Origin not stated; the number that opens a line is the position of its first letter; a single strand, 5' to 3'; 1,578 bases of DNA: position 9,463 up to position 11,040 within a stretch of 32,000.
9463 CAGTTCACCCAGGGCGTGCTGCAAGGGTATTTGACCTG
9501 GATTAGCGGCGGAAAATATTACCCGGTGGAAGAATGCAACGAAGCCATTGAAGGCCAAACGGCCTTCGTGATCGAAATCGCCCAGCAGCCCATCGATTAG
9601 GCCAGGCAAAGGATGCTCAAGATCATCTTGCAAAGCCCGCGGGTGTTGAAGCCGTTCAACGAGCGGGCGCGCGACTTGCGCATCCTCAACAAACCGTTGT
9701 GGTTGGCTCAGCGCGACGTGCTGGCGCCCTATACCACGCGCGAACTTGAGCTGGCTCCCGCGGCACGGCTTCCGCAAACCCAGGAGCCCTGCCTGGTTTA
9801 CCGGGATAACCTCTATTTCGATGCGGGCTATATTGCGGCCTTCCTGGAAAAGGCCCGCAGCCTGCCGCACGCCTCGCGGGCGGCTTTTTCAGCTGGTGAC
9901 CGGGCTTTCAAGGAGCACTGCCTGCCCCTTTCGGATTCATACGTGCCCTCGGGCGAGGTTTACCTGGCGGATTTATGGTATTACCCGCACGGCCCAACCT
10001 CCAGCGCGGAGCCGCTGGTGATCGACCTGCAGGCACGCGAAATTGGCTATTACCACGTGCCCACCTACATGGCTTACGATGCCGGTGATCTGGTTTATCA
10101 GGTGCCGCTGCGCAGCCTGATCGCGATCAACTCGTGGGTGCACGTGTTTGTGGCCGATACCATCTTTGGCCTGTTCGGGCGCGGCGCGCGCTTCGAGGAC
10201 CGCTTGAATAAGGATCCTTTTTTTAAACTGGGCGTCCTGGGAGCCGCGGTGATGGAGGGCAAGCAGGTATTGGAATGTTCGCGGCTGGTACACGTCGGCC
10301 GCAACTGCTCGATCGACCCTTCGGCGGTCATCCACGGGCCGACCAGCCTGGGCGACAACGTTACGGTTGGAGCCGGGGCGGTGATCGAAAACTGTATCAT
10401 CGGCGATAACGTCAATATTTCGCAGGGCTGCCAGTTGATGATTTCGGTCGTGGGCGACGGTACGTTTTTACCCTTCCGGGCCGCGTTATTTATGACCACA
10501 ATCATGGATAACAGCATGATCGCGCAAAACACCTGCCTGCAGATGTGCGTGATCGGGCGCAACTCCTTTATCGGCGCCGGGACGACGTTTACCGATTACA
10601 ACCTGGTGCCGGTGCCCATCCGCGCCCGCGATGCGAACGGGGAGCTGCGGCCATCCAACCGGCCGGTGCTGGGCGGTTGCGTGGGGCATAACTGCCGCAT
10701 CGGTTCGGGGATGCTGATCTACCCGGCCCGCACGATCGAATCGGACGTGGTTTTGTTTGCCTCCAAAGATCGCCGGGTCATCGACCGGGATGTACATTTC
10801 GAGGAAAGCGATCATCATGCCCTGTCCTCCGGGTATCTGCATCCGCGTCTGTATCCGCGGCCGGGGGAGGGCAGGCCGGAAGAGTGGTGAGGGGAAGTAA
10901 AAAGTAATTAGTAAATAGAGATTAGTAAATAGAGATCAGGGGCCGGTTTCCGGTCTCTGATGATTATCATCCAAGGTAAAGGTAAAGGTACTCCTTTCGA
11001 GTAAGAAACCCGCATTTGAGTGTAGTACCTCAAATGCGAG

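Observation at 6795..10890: Five-gene operon pairing a Ras-like small GTPase with DUF4388/wHTH, alpha/beta-hydrolase, V4R-like and NT+LbH proteins, but no Roadblock/MglB partner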

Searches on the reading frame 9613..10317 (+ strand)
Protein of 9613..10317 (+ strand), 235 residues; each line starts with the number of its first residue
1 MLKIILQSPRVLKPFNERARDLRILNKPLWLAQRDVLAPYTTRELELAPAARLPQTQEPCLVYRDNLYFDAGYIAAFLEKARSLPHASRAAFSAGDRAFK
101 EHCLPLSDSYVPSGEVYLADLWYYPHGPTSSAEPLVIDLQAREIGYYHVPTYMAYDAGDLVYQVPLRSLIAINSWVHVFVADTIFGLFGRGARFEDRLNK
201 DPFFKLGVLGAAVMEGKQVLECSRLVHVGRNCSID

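Call 40: search_solved_structures(query=A2, max_evalue=10, show_alignments=2)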
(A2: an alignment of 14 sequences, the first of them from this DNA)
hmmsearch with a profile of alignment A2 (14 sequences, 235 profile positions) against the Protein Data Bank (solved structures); distinct sequences matched with E-value up to 10: 2.
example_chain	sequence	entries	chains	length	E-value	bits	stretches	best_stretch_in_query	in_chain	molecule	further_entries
9tq7_A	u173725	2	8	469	0.27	13.9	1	23-91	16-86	Neuraminidase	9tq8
9dpc_A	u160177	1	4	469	0.44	13.2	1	23-91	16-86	Neuraminidase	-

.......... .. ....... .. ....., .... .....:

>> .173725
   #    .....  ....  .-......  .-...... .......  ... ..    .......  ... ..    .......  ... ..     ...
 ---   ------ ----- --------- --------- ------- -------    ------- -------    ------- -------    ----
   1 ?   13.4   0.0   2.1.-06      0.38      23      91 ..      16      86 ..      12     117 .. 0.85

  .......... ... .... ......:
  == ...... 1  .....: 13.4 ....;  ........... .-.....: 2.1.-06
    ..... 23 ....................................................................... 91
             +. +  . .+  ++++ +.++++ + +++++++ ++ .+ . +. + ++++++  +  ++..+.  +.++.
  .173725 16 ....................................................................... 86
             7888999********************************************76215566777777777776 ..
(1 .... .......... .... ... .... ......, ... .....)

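Call 41: search_protein_families(library=pfam, alignment_id=A2, max_evalue=1)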
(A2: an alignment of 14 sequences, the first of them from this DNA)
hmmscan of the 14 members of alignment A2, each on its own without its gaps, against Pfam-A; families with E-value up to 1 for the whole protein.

A. member 1, seq(235 aa): 0 families

B. families by the number of members that match (of 14 scanned): 1 family
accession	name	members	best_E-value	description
PF19662.4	DUF6165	1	0.13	Family of unknown function (DUF6165)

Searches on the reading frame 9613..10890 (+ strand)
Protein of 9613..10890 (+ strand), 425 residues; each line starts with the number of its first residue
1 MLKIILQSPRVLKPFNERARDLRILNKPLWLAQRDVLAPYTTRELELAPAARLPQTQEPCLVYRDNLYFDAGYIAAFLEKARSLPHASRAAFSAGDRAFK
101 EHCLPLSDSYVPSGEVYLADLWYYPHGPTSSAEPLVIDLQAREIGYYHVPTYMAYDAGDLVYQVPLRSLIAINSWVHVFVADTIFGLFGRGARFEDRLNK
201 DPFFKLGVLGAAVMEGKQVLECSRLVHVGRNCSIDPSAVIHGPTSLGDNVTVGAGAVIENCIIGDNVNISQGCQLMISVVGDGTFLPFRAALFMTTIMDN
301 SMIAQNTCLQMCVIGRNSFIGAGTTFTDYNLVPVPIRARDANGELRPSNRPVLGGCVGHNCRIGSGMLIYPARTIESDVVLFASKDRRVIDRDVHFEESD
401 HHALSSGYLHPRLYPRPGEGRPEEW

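Call 3: search_protein_families(library=pfam, proteins=[window:9613-10890:+], max_evalue=0.1)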
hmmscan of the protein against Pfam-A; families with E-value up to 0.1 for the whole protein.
window:9613-10890:+ (425 aa): 7 families
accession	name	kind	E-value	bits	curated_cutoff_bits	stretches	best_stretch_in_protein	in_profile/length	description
PF00132.30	Hexapep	-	8.1e-16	57.4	27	2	226-259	2-35/36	Bacterial transferase hexapeptide (six repeats)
PF25084.1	LbH_EIF2B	-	4.8e-12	46.2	54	1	226-283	22-78/105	EIF2B subunit epsilon LbH domain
PF14602.12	Hexapep_2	-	1.4e-06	28.4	27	1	227-258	3-32/34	Hexapeptide repeat of succinyl-transferase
PF24894.1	Hexapep_GlmU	-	2.2e-05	24.9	23.3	1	230-274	39-82/104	GlmU-like, C-terminal hexapeptide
PF25247.1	LbH_GLGC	-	6.6e-05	23.3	27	0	295-383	16-101/135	GLGC left-handed parallel beta-helix domain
PF25087.1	GMPPB_C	-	0.00085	19.4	39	1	231-263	4-36/110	GMPPB C-terminal domain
PF07959.18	Fucose_pyrophosphorylase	-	0.0084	15.5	34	1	244-306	290-338/418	Fucose pyrophosphorylase domain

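Call 4: search_protein_families(library=ncbifam, proteins=[window:9613-10890:+], max_evalue=0.1)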
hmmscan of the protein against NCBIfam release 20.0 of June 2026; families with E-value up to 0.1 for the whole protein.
window:9613-10890:+ (425 aa): 40 families (the best 25 are shown)
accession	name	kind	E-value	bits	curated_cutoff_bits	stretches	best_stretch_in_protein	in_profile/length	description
NF010935.0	PRK14355.1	equivalog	3.2e-10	39.3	718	1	210-292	254-335/459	bifunctional UDP-N-acetylglucosamine diphosphorylase/glucosamine-1-phosphate N-acetyltransferase GlmU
TIGR01173.1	glmU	equivalog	1.3e-09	37.4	366.85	1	220-286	257-323/452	bifunctional UDP-N-acetylglucosamine diphosphorylase/glucosamine-1-phosphate N-acetyltransferase GlmU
TIGR03992.1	Arch_glmU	subfamily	2.6e-09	36.5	292.1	2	226-282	267-323/393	bifunctional sugar-1-phosphate nucleotidylyltransferase/acetyltransferase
NF006986.0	PRK09451.1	equivalog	2.6e-09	36.4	725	1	224-321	264-362/456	bifunctional UDP-N-acetylglucosamine diphosphorylase/glucosamine-1-phosphate N-acetyltransferase GlmU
TIGR01853.1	lipid_A_lpxD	equivalog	5e-09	35.5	242.5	1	225-274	122-172/325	UDP-3-O-(3-hydroxymyristoyl)glucosamine N-acyltransferase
NF052502.1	man1P_GTase_Rv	exception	5.4e-09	35.4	440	2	211-286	253-324/352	mannose-1-phosphate guanylyltransferase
NF002060.0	PRK00892.1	subfamily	3.6e-08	32.9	207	1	226-281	114-171/345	UDP-3-O-(3-hydroxymyristoyl)glucosamine N-acyltransferase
TIGR03570.1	NeuD_NnaD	subfamily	4.7e-08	32.9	160.8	1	224-293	98-169/202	NeuD/PglB/VioB family sugar acetyltransferase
NF010937.0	PRK14357.1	equivalog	1e-07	31.2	658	1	223-272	253-302/448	bifunctional UDP-N-acetylglucosamine diphosphorylase/glucosamine-1-phosphate N-acetyltransferase GlmU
NF010934.1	PRK14354.1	equivalog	2.8e-07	29.4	450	1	225-282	262-318/447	bifunctional UDP-N-acetylglucosamine diphosphorylase/glucosamine-1-phosphate N-acetyltransferase GlmU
NF041173.1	Sug_nt_acttase_Thmprot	equivalog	6e-07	28.7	600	2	219-274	257-315/405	bifunctional sugar-1-phosphate nucleotidylyltransferase/acetyltransferase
NF007240.0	PRK09677.1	equivalog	7.3e-07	28.9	243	1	219-267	125-172/192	putative lipopolysaccharide biosynthesis O-acetyl transferase WbbJ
NF040597.1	carb_anhyd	equivalog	1.6e-06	27.8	380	2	226-268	142-184/248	carbonic anhydrase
TIGR02091.1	glgC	equivalog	4.3e-06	26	424.9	1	226-275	320-362/364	glucose-1-phosphate adenylyltransferase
NF003657.0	PRK05289.1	equivalog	4.7e-06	25.9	226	1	232-280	4-47/264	acyl-ACP--UDP-N-acetylglucosamine O-acyltransferase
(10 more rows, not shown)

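Call 24: search_solved_structures(query=window:9613-10890:+, max_evalue=0.01, show_alignments=1)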
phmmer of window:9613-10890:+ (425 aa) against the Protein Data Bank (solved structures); distinct sequences matched with E-value up to 0.01: 56.
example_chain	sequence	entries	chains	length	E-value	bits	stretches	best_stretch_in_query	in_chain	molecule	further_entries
9mh4_A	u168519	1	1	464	2.8e-07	33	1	220-271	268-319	Bifunctional protein GlmU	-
8cu9_A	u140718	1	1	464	3.1e-07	32.9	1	224-271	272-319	Bifunctional UDP-N-acetylglucosamine diphosphorylase/glucosamine-1-phosphate N-acetyltrans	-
3fww_A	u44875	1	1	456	3.8e-07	32.6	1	222-271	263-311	Bifunctional protein glmU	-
4fce_A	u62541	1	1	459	4e-07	32.5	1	222-271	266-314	Bifunctional protein GlmU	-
4aa7_A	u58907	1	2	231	4.3e-07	32.4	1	224-271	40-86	BIFUNCTIONAL PROTEIN GLMU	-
3twd_A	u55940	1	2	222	6e-07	31.9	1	224-272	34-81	Bifunctional protein glmU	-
9lin_A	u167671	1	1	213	6e-07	31.9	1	225-289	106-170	dGCA1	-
2v0h_A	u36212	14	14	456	6.2e-07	31.9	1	226-284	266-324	BIFUNCTIONAL PROTEIN GLMU | GLUCOSAMINE-1-PHOSPHATE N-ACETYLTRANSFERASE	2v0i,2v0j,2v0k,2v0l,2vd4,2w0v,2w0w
9f5x_u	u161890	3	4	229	1.2e-06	31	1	238-272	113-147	CAG1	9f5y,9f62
4ihf_A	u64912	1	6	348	2.3e-06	30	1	233-319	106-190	UDP-3-O-(3-hydroxymyristoyl)glucosamine N-acyltransferase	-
6p83_A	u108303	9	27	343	2.8e-06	29.7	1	233-319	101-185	UDP-3-O-(3-hydroxymyristoyl)glucosamine N-acyltransferase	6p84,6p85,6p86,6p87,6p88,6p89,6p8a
3eh0_A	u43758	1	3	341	2.8e-06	29.7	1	233-319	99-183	UDP-3-O-[3-hydroxymyristoyl] glucosamine N-acyltransferase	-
4ihg_A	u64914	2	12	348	3e-06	29.6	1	233-319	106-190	UDP-3-O-(3-hydroxymyristoyl)glucosamine N-acyltransferase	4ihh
1hv9_A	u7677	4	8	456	5e-06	28.9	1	224-271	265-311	UDP-N-ACETYLGLUCOSAMINE PYROPHOSPHORYLASE | Bifunctional protein glmU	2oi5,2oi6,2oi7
7zw9_A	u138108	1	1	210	6.5e-06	28.5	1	203-332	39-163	Bacterial transferase hexapeptide family protein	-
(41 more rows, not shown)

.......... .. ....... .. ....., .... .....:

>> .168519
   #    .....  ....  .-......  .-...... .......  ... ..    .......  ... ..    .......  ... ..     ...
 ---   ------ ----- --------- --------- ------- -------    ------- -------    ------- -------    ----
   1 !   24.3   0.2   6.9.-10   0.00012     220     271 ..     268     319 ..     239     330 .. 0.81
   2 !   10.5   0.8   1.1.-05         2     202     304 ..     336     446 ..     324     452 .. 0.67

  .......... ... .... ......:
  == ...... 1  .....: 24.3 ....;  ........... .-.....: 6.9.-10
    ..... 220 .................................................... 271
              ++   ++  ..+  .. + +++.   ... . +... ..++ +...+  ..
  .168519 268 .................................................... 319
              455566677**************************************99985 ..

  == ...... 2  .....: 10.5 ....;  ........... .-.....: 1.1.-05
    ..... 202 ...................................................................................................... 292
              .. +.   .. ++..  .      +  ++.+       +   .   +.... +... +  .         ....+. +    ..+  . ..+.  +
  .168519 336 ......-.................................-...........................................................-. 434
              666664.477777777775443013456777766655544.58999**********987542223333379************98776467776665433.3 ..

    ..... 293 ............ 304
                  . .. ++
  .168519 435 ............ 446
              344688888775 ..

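Call 60: search_protein_representatives(protein=window:9613-10890:+)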
Query: 425 residues. Proteins with E-value up to 0.001 (for the whole library): 1007; up to 1e-10: 370; up to 1e-30: 65. The best 150 are listed.
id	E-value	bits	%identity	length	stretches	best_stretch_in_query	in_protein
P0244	1.1e-177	607.7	63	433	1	1-415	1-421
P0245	1.6e-130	452.3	53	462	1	3-421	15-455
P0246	2.2e-114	399.1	49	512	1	1-410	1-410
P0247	1.1e-112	393.6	46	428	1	1-419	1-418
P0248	2.2e-109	382.7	46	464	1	1-397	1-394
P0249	2.9e-109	382.3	48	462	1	7-425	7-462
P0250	4.8e-103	361.8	77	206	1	220-425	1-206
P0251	4.7e-102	358.5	55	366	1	89-421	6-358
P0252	2.1e-100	353.1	50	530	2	221-397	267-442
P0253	2.5e-97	342.9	64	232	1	1-229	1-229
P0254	5.8e-88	312.1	51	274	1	156-421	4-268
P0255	1.6e-86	307.4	66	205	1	184-387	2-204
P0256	6.5e-84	298.7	72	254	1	238-415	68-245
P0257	1.0e-71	258.6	39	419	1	3-390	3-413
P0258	2.8e-67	243.9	64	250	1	1-175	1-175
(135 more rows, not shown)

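Call 63: search_protein_families(library=pfam, alignment_id=A3, max_evalue=0.01)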
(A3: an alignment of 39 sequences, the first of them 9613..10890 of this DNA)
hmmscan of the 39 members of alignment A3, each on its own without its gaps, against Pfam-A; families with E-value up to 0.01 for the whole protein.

A. member 1, window:9613-10890:+ (425 aa): 7 families
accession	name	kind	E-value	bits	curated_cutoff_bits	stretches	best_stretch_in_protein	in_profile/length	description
PF00132.30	Hexapep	-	8.1e-16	57.4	27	2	226-259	2-35/36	Bacterial transferase hexapeptide (six repeats)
PF25084.1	LbH_EIF2B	-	4.8e-12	46.2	54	1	226-283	22-78/105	EIF2B subunit epsilon LbH domain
PF14602.12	Hexapep_2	-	1.4e-06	28.4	27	1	227-258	3-32/34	Hexapeptide repeat of succinyl-transferase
PF24894.1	Hexapep_GlmU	-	2.2e-05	24.9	23.3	0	230-274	39-82/104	GlmU-like, C-terminal hexapeptide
PF25247.1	LbH_GLGC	-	6.6e-05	23.3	27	0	295-383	16-101/135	GLGC left-handed parallel beta-helix domain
PF25087.1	GMPPB_C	-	0.00085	19.4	39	0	231-263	4-36/110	GMPPB C-terminal domain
PF07959.18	Fucose_pyrophosphorylase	-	0.0084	15.5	34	0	244-306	290-338/418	Fucose pyrophosphorylase domain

B. families by the number of members that match (of 39 scanned): 9 families
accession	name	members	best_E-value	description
PF00132.30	Hexapep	39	4.7e-17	Bacterial transferase hexapeptide (six repeats)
PF25084.1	LbH_EIF2B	39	1.9e-15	EIF2B subunit epsilon LbH domain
PF24894.1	Hexapep_GlmU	34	8.7e-08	GlmU-like, C-terminal hexapeptide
PF07959.18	Fucose_pyrophosphorylase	13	2.6e-06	Fucose pyrophosphorylase domain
PF25087.1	GMPPB_C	12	5.6e-05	GMPPB C-terminal domain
PF25247.1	LbH_GLGC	12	6.6e-05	GLGC left-handed parallel beta-helix domain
PF14602.12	Hexapep_2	10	1.4e-06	Hexapeptide repeat of succinyl-transferase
PF16314.11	DUF4954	4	5.5e-05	Domain of unknown function (DUF4954)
PF21711.3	DCTN5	3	3.6e-05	Dynactin subunit 5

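Call 72: predict_structure(alignment_id=A3)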
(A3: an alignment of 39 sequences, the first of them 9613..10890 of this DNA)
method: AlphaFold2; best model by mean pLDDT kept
length: 425 residues; sequences in the alignment: 39
mean_pLDDT: 92.9   pTM: 0.93
mean pLDDT of the five models: 92.9, 92.0, 91.6, 87.8, 87.5
residues with pLDDT >= 90: 355; 70-90: 51; 50-70: 16; < 50: 3
segments of 3 or more residues with pLDDT < 50: 423-425
pLDDT, mean of each block of 10 residues (from residue 1): 97 96 97 98 96 96 98 98 98 97 96 97 97 98 87 74 96 98 96 95 97 95 95 97 96 91 93 89 95 96 95 97 93 89 93 95 95 96 88 93 64 77 47
secondary structure, 60 per line:
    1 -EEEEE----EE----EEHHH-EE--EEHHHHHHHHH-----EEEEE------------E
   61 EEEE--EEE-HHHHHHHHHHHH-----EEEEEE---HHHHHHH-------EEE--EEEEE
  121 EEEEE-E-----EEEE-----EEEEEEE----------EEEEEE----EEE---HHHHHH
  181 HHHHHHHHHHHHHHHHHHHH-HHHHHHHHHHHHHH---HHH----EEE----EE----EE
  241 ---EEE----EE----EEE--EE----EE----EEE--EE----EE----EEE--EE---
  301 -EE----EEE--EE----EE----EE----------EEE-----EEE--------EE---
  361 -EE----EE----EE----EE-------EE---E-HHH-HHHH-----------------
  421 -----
elements in order: E2-6 H29-37 E43-47 E60-64 E67-69 H71-82 E88-93 H97-103 E111-113 E116-125 E133-136 E142-148 E159-164 E169-171 H175-200 H202-215 E226-228 E244-246 E257-259 E274-276 E291-293 E308-310 E337-339 E345-347 H400-403

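Call 76: fold_search(model_id=the predicted structure, library=pdb)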
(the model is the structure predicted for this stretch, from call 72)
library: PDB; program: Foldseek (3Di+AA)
matches with E <= 10: 1259; with E <= 0.001: 230
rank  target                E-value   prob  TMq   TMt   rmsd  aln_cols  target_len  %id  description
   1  5z09_E                2.8e-15  1.00  0.52  0.59   8.5       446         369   16  ST0452(Y97N)-UTP binding form (released 2018-10-31)
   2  5z0a_A                1.7e-14  1.00  0.48  0.51   9.1       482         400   14  ST0452(Y97N)-GlcNAc binding form (released 2018-10-31)
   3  5z0a_E                5.2e-14  1.00  0.52  0.55   8.9       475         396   15  ST0452(Y97N)-GlcNAc binding form (released 2018-10-31)
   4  5z0a_C                6.4e-14  1.00  0.50  0.54   8.0       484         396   13  ST0452(Y97N)-GlcNAc binding form (released 2018-10-31)
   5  5z09_A                9.9e-13  1.00  0.51  0.54   8.8       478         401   15  ST0452(Y97N)-UTP binding form (released 2018-10-31)
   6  2ggo                  9.9e-13  1.00  0.49  0.52   9.2       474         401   14  Crystal Structure of glucose-1-phosphate thymidylyltransferase from Sulfolobus tokodaii (released 2007-03-24)
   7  5z09_F                1.7e-12  1.00  0.51  0.58   8.2       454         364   14  ST0452(Y97N)-UTP binding form (released 2018-10-31)
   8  7d72_B                4.5e-11  1.00  0.43  0.45   9.6       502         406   13  Cryo-EM structures of human GMPPA/GMPPB complex bound to GDP-Mannose (released 2021-05-05)
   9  8yre_F                1.5e-09  1.00  0.47  0.55   7.3       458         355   11  Crystal structure of Arabidopsis VTC1-KJC2 (released 2025-04-02)
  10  7d74_G                1.6e-09  1.00  0.39  0.45  10.2       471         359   14  Cryo-EM structure of GMPPA/GMPPB complex bound to GTP (state II) (released 2021-05-19)
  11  7d72_A                1.7e-09  1.00  0.42  0.43   9.9       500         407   12  Cryo-EM structures of human GMPPA/GMPPB complex bound to GDP-Mannose (released 2021-05-05)
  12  8yre_D                2.0e-09  1.00  0.42  0.48  10.7       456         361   13  Crystal structure of Arabidopsis VTC1-KJC2 (released 2025-04-02)
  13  8yre_E                3.3e-09  1.00  0.46  0.53   7.7       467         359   12  Crystal structure of Arabidopsis VTC1-KJC2 (released 2025-04-02)
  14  2v0j                  3.4e-09  1.00  0.28  0.27  19.6       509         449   12  Characterization of Substrate Binding and Catalysis of the Potential Antibacterial Target N-acetylglucosamine-1-phosphat (released 2008-01-15)
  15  9dqf                  4.0e-09  1.00  0.23  0.22  21.5       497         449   13  Crystal structure of bifunctional GlmU from Staphylococcus aureus NCTC 8325 complexed with acetyl CoA and citrate (released 2025-05-14)
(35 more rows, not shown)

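Call 91: search_protein_families(library=padloc, proteins=[window:9613-10890:+], max_evalue=0.001)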
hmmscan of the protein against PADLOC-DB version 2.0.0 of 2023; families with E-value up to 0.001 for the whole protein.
window:9613-10890:+ (425 aa): 0 families
